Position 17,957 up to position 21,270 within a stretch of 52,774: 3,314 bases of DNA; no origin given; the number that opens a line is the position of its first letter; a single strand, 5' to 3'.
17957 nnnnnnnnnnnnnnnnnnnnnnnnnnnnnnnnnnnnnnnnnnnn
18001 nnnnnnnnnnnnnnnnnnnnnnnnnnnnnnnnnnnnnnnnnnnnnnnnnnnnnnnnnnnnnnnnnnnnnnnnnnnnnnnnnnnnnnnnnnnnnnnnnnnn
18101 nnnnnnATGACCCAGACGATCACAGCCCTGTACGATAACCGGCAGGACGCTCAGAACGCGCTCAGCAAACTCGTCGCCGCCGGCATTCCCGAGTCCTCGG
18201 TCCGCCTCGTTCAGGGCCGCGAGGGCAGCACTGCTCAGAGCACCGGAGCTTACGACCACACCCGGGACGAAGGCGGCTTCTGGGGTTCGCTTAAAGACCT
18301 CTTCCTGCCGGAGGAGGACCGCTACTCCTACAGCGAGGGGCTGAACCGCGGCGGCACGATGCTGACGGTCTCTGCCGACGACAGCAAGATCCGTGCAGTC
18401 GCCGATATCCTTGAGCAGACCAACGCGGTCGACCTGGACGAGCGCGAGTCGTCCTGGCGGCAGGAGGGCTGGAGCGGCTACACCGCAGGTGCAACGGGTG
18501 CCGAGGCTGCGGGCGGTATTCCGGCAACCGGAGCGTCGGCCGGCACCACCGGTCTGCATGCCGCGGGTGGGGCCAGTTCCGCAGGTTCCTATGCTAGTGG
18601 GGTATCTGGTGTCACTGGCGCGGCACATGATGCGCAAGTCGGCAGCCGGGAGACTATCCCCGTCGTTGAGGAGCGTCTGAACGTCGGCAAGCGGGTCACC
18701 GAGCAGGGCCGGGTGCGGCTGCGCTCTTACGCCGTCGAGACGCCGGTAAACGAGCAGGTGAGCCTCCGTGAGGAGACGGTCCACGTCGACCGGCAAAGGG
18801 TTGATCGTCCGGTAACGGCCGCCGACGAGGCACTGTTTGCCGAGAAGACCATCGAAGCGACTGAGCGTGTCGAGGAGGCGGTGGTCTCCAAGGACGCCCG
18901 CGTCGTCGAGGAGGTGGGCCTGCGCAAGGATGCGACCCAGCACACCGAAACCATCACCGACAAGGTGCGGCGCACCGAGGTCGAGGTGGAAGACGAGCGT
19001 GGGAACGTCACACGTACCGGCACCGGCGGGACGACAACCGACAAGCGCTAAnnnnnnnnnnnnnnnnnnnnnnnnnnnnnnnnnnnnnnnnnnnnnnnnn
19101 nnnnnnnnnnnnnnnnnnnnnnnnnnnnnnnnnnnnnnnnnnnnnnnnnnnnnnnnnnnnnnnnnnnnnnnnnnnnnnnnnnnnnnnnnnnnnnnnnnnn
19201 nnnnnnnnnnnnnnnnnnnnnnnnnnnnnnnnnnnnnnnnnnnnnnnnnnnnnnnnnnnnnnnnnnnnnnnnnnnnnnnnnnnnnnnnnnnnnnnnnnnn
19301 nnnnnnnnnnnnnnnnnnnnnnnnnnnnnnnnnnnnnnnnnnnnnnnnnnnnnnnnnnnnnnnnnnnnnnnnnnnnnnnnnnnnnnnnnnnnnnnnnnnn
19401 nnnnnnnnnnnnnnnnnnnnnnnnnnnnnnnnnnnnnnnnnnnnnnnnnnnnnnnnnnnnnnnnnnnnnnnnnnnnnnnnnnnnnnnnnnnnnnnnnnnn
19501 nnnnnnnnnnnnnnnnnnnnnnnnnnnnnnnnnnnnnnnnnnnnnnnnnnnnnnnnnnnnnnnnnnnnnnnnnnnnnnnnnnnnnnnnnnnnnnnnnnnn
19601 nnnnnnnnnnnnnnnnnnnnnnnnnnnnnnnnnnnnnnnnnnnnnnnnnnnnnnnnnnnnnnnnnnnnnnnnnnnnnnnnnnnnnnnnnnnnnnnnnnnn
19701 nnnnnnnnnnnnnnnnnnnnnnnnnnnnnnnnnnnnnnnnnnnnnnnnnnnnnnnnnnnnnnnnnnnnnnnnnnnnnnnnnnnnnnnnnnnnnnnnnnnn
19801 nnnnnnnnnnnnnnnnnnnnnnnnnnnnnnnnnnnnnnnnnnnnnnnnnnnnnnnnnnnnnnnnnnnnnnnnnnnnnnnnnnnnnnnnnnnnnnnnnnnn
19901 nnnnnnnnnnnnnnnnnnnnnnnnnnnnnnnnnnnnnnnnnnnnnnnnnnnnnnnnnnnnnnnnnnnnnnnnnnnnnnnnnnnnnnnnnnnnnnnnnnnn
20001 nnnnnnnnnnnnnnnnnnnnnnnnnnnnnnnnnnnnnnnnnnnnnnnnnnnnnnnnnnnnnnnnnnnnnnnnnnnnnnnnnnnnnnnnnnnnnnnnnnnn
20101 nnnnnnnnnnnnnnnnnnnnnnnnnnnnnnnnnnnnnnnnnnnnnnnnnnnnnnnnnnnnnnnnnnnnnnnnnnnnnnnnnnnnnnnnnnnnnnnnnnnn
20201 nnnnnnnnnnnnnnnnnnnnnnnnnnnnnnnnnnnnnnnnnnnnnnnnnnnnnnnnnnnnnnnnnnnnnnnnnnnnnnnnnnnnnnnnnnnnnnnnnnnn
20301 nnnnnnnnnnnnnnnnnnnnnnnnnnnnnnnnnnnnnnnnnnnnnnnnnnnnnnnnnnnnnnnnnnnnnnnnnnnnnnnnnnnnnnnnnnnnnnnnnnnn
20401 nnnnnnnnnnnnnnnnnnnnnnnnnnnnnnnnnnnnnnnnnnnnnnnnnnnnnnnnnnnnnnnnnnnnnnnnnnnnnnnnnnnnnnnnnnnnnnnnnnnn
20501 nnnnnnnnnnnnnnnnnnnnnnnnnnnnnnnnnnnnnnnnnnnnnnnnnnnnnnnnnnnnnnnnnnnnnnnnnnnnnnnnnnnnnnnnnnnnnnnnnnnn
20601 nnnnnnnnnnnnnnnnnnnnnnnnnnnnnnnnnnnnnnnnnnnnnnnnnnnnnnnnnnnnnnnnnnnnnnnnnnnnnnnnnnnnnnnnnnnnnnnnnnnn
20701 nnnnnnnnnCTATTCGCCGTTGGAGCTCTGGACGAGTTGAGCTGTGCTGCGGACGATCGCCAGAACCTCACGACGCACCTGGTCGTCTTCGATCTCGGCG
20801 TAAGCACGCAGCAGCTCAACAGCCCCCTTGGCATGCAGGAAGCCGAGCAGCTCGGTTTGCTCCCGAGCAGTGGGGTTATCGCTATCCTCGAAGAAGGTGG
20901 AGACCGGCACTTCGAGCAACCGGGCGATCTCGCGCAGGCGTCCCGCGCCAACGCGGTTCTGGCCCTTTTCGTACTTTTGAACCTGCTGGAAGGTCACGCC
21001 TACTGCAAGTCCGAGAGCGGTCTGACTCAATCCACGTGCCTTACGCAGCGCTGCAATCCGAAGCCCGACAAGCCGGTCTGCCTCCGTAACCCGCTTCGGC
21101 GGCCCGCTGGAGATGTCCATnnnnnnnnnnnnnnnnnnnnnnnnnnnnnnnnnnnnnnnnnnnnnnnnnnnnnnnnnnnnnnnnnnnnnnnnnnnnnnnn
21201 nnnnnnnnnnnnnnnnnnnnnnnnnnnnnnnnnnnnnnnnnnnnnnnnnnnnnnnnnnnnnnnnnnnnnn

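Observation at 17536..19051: sigma-EcfG-type general-stress promoter (GGAAC-N17-CGTT) driving a YsnF/DUF2382 gene pair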

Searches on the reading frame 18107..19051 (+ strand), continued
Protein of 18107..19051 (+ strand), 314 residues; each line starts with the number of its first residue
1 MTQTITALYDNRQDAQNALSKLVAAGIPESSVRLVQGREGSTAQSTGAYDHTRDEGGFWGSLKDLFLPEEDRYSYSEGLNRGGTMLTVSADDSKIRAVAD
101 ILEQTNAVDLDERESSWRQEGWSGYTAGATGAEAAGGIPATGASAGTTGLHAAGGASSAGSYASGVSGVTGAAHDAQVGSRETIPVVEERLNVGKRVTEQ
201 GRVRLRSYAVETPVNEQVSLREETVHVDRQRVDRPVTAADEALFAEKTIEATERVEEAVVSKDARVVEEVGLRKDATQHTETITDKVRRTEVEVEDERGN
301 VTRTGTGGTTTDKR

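Call 40: get_annotated_region(hit=H101, flank=1500)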
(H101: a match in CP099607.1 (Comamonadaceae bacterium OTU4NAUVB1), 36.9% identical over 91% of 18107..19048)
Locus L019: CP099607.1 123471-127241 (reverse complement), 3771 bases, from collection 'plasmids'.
description: Comamonadaceae bacterium OTU4NAUVB1 plasmid unnamed2, complete sequence
organism: Comamonadaceae bacterium OTU4NAUVB1 (NCBI taxid 2952996)
taxonomy: Bacteria; Pseudomonadota; Betaproteobacteria; Burkholderiales; Comamonadaceae; ; Comamonadaceae bacterium OTU4NAUVB1
host: -; source: Arabidopsis thaliana,pure culture,leaf; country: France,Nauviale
typing (MOB-suite, as given by PLSDB): non-mobilizable
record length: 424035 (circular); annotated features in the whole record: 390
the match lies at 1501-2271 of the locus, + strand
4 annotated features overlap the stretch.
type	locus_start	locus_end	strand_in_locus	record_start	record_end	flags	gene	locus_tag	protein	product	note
CDS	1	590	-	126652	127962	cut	-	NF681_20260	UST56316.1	cation:proton antiporter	-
CDS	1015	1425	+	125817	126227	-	-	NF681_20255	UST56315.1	YsnF/AvaK domain-containing protein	-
CDS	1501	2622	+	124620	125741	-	-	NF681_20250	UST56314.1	YsnF/AvaK domain-containing protein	-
CDS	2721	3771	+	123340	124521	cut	-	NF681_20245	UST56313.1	AI-2E family transporter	-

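Call 41: get_annotated_region(hit=H140, flank=1500)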
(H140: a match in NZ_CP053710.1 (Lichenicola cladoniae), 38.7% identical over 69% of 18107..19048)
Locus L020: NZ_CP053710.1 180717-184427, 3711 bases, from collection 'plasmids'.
description: Lichenicola cladoniae strain PAMC 26569 plasmid unnamed2, complete sequence
organism: Lichenicola cladoniae (NCBI taxid 1484109)
taxonomy: Bacteria; Pseudomonadota; Alphaproteobacteria; Rhodospirillales; Acetobacteraceae; Lichenicola; Lichenicola cladoniae
host: -; source: Cladonia borealis,cell culture,lichen; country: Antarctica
typing (MOB-suite, as given by PLSDB): non-mobilizable
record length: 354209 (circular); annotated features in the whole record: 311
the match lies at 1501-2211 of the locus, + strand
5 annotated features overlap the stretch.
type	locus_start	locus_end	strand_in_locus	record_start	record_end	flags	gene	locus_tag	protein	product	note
CDS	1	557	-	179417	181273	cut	-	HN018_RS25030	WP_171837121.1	PAS domain-containing protein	-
CDS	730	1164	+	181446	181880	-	-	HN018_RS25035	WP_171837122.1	DUF2382 domain-containing protein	-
CDS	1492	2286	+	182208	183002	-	-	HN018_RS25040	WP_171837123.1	YsnF/AvaK domain-containing protein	-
CDS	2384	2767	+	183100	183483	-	-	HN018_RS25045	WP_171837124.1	hypothetical protein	-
CDS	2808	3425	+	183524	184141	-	-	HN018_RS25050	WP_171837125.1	general stress protein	-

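Call 42: get_annotated_region(hit=H112, flank=1500)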
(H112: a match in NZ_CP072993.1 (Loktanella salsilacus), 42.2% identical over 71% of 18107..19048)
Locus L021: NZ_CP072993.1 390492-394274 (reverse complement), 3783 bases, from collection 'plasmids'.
description: Loktanella salsilacus strain 1A07893 plasmid plas2, complete sequence
organism: Loktanella salsilacus (NCBI taxid 195913)
taxonomy: Bacteria; Pseudomonadota; Alphaproteobacteria; Rhodobacterales; Roseobacteraceae; Loktanella; Loktanella salsilacus
host: -; source: -; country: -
typing (MOB-suite, as given by PLSDB): non-mobilizable
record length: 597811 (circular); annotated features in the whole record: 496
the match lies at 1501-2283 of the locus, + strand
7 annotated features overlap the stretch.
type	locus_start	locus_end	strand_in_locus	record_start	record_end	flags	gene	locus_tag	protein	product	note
CDS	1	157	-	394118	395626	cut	-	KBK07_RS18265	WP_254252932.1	Fic family protein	-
CDS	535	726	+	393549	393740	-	-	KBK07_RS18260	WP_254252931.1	hypothetical protein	-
CDS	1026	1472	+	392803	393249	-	-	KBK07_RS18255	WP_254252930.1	DUF2382 domain-containing protein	-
CDS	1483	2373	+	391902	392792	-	-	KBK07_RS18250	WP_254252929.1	YsnF/AvaK domain-containing protein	-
CDS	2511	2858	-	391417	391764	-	-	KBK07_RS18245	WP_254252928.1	DUF6804 family protein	-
CDS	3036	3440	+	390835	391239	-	-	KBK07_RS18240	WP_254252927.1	hypothetical protein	-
CDS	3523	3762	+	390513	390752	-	-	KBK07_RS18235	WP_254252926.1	DUF2934 domain-containing protein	-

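Call 63: find_homologous_proteins(query=window:18107-19048:+, max_evalue=1e-20)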
Query window:18107-19048:+ (314 aa): 3204 proteins with E <= 1e-20 among 8000 candidates; the best 120 are listed.
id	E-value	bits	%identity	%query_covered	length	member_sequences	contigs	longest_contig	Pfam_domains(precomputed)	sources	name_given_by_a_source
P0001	1.3e-179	614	93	100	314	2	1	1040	PF11181.14,PF09557.16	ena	-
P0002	7.4e-179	611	92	100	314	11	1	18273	PF11181.14,PF09557.16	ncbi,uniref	ncbi:DUF2382 domain-containing protein [Methylorubrum thiocyanatum]|uniref:DUF2382 domain-containing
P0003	1.9e-169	581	87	100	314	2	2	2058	PF11181.14,PF09557.16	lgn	-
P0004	4.1e-156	537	80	96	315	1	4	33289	PF09557.16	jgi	jgi:stress response protein YsnF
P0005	9.7e-151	519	80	96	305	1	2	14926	PF11181.14,PF09557.16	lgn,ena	-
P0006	1.5e-121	423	66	100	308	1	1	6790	PF09557.16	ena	-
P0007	2.2e-120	420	66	96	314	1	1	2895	PF09557.16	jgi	jgi:stress response protein YsnF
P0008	1.8e-119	417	66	100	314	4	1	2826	PF09557.16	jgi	jgi:stress response protein YsnF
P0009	2.5e-118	413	65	96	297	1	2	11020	PF09557.16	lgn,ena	-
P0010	3.4e-118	412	62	100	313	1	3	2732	PF09557.16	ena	-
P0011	4.9e-118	412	66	96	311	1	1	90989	PF09557.16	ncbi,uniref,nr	ncbi:uncharacterized protein (TIGR02271 family) [Methylobacterium sp. BE186]|uniref:YsnF/AvaK domain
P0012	6.0e-118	412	65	96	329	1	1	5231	PF09557.16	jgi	-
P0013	2.5e-117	410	63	100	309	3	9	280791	PF09557.16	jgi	jgi:hypothetical protein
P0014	7.1e-117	408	65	100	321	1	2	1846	PF09557.16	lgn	-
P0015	8.5e-117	408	65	100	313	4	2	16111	PF09557.16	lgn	-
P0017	1.9e-116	407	64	100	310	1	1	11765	PF09557.16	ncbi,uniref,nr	ncbi:DUF2382 domain-containing protein [Methylobacterium terricola]|uniref:DUF2382 domain-containing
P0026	2.9e-114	400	62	100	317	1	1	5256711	PF09557.16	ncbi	ncbi:YsnF/AvaK domain-containing protein [Methylobacterium komagatae]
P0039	6.4e-113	395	67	100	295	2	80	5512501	PF09557.16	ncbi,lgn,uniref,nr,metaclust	ncbi:YsnF/AvaK domain-containing protein [Methylorubrum extorquens]|uniref:DUF2382 domain-containing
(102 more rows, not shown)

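Call 64: find_encoding_contigs(protein=P0039, flank=2500, max_places=8)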
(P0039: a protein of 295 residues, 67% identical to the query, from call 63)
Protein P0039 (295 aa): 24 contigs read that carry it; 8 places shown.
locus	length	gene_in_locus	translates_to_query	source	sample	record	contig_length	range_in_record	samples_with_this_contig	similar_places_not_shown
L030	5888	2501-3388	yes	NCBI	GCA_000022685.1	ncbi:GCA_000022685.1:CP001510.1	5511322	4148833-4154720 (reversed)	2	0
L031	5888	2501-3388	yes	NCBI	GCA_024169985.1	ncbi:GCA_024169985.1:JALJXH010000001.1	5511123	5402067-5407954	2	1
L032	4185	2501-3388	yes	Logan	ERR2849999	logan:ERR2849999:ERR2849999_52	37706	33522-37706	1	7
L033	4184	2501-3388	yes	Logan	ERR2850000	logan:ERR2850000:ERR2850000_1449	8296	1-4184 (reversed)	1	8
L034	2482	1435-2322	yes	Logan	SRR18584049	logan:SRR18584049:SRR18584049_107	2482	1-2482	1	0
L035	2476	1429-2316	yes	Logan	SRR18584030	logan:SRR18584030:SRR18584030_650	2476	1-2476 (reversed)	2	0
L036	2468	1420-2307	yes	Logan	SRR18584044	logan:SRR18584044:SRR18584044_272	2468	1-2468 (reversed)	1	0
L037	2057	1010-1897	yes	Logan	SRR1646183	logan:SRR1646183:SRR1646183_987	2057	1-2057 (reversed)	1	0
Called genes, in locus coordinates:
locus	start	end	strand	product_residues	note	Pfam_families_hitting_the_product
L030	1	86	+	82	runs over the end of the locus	-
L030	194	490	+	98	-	-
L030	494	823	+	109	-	-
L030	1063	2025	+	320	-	-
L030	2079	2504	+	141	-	PF09557:DUF2382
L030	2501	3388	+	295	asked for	PF09557:DUF2382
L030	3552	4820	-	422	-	PF00872:Transposase_mut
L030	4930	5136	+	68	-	-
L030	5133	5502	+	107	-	-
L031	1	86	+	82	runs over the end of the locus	-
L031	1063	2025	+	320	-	-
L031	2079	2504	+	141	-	PF09557:DUF2382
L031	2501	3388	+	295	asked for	PF09557:DUF2382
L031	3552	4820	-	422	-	PF00872:Transposase_mut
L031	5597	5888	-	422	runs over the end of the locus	PF00872:Transposase_mut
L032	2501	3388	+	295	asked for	PF09557:DUF2382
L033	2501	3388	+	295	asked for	PF09557:DUF2382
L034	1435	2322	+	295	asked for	PF09557:DUF2382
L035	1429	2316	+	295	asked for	PF09557:DUF2382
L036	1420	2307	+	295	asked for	PF09557:DUF2382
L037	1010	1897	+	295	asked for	PF09557:DUF2382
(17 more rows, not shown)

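Call 69: find_encoding_contigs(protein=P0011, flank=1500, max_places=1)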
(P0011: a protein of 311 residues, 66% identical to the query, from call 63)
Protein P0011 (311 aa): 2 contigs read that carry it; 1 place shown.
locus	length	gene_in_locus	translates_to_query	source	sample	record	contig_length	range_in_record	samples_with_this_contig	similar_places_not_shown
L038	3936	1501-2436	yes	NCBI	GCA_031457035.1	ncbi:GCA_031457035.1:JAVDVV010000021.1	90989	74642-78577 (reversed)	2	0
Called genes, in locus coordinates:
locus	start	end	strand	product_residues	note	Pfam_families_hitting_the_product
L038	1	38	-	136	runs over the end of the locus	PF00072:Response_reg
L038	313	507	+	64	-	-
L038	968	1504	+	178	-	PF09557:DUF2382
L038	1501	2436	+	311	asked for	PF09557:DUF2382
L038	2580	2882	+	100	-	-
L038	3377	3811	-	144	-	PF05443:ROS_MUCR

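Call 70: find_encoding_contigs(protein=P0017, flank=1500, max_places=1)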
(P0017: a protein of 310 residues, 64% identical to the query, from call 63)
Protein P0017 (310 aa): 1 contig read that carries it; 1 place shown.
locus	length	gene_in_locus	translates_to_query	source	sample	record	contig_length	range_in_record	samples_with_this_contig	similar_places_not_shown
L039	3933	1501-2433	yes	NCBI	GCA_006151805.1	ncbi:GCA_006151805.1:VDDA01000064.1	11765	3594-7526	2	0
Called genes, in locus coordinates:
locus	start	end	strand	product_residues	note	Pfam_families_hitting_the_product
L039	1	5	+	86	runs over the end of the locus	PF04226:Transgly_assoc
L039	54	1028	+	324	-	-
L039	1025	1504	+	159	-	PF09557:DUF2382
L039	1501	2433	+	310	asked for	PF09557:DUF2382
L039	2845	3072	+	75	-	-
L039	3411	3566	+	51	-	-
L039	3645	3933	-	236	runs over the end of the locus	PF00027:cNMP_binding (weak), PF13545:HTH_Crp_2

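Call 71: find_encoding_contigs(protein=P0026, flank=1500, max_places=1)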
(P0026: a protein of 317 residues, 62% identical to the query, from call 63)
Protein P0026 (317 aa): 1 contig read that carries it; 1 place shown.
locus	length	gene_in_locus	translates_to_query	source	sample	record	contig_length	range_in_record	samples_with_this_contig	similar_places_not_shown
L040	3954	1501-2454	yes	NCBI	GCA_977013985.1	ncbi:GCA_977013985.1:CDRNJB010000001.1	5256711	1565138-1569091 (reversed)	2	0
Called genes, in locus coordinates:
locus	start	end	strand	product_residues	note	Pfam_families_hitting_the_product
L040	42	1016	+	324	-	-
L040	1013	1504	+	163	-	PF09557:DUF2382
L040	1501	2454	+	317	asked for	PF09557:DUF2382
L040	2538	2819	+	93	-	-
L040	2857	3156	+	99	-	-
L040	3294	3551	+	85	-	PF20159:YidB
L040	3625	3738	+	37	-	PF20159:YidB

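Call 72: find_encoding_contigs(protein=P0004, flank=1500, max_places=1)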
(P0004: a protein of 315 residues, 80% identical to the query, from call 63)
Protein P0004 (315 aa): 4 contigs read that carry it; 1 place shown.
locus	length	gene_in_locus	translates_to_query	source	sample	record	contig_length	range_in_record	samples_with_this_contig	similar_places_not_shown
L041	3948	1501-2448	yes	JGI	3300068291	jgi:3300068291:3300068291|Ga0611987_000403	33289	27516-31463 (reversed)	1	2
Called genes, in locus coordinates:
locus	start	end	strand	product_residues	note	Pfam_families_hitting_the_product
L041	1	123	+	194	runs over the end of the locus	PF00239:Resolvase, PF02796:HTH_7 (weak)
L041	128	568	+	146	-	-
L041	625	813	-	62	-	PF04957:RMF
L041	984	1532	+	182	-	PF09557:DUF2382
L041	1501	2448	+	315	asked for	PF09557:DUF2382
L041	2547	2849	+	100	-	-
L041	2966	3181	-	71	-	-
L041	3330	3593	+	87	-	-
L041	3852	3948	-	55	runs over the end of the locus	-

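Call 76: search_solved_structures(query=window:18107-19048:+, max_evalue=0.01)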
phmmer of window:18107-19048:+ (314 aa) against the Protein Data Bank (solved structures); distinct sequences matched with E-value up to 0.01: 0.

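Call 77: search_protein_families(library=ncbifam, proteins=[window:18107-19048:+], max_evalue=0.001)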
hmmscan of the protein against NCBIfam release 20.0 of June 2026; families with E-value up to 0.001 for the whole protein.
window:18107-19048:+ (314 aa): 1 family
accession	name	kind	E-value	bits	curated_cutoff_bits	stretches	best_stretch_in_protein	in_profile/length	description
TIGR02271.1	TIGR02271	domain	1.5e-05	25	49.75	1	185-297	2-113/115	YsnF/AvaK domain-containing protein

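Call 83: get_annotated_region(hit=H156, flank=1500)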
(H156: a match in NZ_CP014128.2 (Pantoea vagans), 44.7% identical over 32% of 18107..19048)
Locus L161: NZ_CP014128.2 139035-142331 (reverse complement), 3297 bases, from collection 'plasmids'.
description: Pantoea vagans strain FDAARGOS_160 plasmid unnamed3, complete sequence
organism: Pantoea vagans (NCBI taxid 470934)
taxonomy: Bacteria; Pseudomonadota; Gammaproteobacteria; Enterobacterales; Erwiniaceae; Pantoea; Pantoea vagans
host: -; source: Homo sapiens,wound swab; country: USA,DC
typing (MOB-suite, as given by PLSDB): non-mobilizable; replicon rep_cluster_807
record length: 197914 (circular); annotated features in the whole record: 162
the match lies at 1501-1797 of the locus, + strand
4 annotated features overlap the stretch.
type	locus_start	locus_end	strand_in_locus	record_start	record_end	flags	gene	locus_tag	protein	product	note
CDS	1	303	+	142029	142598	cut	-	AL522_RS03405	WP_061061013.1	pyridoxamine 5'-phosphate oxidase family protein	-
CDS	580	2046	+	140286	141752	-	-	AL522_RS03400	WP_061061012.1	YsnF/AvaK domain-containing protein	-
CDS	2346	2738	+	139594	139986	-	-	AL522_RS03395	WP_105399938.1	transcriptional regulator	-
CDS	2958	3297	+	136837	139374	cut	-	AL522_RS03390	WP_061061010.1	excinuclease ABC subunit UvrA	-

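Call 84: get_annotated_region(hit=H143, flank=1500)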
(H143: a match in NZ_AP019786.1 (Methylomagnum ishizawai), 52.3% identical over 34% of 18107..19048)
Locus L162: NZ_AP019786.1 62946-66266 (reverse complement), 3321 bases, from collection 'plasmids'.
description: Methylomagnum ishizawai strain RS11D-Pr plasmid pRS11DPr3, complete sequence
organism: Methylomagnum ishizawai (NCBI taxid 1760988)
taxonomy: Bacteria; Pseudomonadota; Gammaproteobacteria; Methylococcales; Methylococcaceae; Methylomagnum; Methylomagnum ishizawai
host: -; source: -; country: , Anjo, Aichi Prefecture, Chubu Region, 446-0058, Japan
typing (MOB-suite, as given by PLSDB): non-mobilizable
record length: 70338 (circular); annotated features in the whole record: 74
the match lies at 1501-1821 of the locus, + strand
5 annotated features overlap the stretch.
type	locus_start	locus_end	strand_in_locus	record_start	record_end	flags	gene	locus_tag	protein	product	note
CDS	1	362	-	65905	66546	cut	-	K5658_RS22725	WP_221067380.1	DUF502 domain-containing protein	-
CDS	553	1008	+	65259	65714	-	-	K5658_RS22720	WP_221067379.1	YsnF/AvaK domain-containing protein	-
CDS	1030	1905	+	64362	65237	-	-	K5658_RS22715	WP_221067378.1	YsnF/AvaK domain-containing protein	-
CDS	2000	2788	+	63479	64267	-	-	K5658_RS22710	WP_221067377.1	Crp/Fnr family transcriptional regulator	GO:0006355 - regulation of DNA-templated transcription [Evidence IEA]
CDS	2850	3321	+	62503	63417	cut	trfA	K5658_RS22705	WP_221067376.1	plasmid replication initiator TrfA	-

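Call 85: get_annotated_region(hit=H110, flank=1500)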
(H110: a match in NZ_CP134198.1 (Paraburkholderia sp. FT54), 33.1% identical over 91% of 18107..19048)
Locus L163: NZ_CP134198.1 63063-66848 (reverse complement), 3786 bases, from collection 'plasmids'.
description: Paraburkholderia sp. FT54 plasmid unnamed1, complete sequence
organism: Paraburkholderia sp. FT54 (NCBI taxid 3074437)
taxonomy: Bacteria; Pseudomonadota; Betaproteobacteria; Burkholderiales; Burkholderiaceae; Paraburkholderia; Paraburkholderia sp. FT54
host: -; source: single cell,Rhizosphere soil of Tomato; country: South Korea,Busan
typing (MOB-suite, as given by PLSDB): non-mobilizable; mating-pair formation MPF_T
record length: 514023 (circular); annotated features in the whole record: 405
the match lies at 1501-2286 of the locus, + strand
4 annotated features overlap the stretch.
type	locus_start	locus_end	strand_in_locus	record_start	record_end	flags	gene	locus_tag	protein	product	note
CDS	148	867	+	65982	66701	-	-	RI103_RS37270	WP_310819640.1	hypothetical protein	-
CDS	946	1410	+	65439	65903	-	-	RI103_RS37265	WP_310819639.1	YsnF/AvaK domain-containing protein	-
CDS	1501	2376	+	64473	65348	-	-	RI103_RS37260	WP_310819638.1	YsnF/AvaK domain-containing protein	-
CDS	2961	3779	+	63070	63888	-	-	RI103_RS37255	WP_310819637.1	metallophosphoesterase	-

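Call 86: get_annotated_region(hit=H116, flank=1500)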
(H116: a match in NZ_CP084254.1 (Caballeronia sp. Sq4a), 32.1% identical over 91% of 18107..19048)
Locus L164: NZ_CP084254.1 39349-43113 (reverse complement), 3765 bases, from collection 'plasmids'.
description: Caballeronia sp. Sq4a plasmid p2, complete sequence
organism: Caballeronia sp. Sq4a (NCBI taxid 2878152)
taxonomy: Bacteria; Pseudomonadota; Betaproteobacteria; Burkholderiales; Burkholderiaceae; Caballeronia; Caballeronia sp. Sq4a
host: -; source: Anasa tristis,Cell culture; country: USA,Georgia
typing (MOB-suite, as given by PLSDB): mobilizable; relaxase MOBP
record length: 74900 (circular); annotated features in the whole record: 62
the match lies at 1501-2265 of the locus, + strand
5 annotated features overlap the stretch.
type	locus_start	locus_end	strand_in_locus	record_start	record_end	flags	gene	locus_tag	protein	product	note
CDS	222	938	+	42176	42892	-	-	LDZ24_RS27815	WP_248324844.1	hypothetical protein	-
CDS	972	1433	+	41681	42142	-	-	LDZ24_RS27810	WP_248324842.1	YsnF/AvaK domain-containing protein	-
CDS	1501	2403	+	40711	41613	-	-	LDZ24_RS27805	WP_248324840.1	YsnF/AvaK domain-containing protein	-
CDS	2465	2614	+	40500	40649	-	-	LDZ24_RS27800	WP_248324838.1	hypothetical protein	-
CDS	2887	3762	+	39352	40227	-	-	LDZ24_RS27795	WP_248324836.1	manganese catalase family protein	-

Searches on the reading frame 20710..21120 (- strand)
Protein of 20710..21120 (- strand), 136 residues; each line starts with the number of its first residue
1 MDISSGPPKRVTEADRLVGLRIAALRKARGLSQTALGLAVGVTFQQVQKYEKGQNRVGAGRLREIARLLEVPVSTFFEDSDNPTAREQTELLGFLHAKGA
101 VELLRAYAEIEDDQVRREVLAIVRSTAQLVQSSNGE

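Call 48: search_protein_families(library=pfam, proteins=[window:20710-21120:-], max_evalue=0.001)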
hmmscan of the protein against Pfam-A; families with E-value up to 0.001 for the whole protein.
window:20710-21120:- (136 aa): 4 families
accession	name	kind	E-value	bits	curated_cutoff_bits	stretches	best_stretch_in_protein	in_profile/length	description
PF01381.28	HTH_3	-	1.1e-12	48.3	23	1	22-74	1-53/55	Helix-turn-helix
PF13560.12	HTH_31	-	6.2e-10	39.7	27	1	19-73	3-58/64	Helix-turn-helix domain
PF13443.12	HTH_26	-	0.00054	20.6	22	1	22-79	2-60/63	Cro/C1-type HTH DNA-binding domain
PF15943.11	YdaS_toxin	-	0.00094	19.4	30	0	32-70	10-48/65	Bacterial toxin YdaS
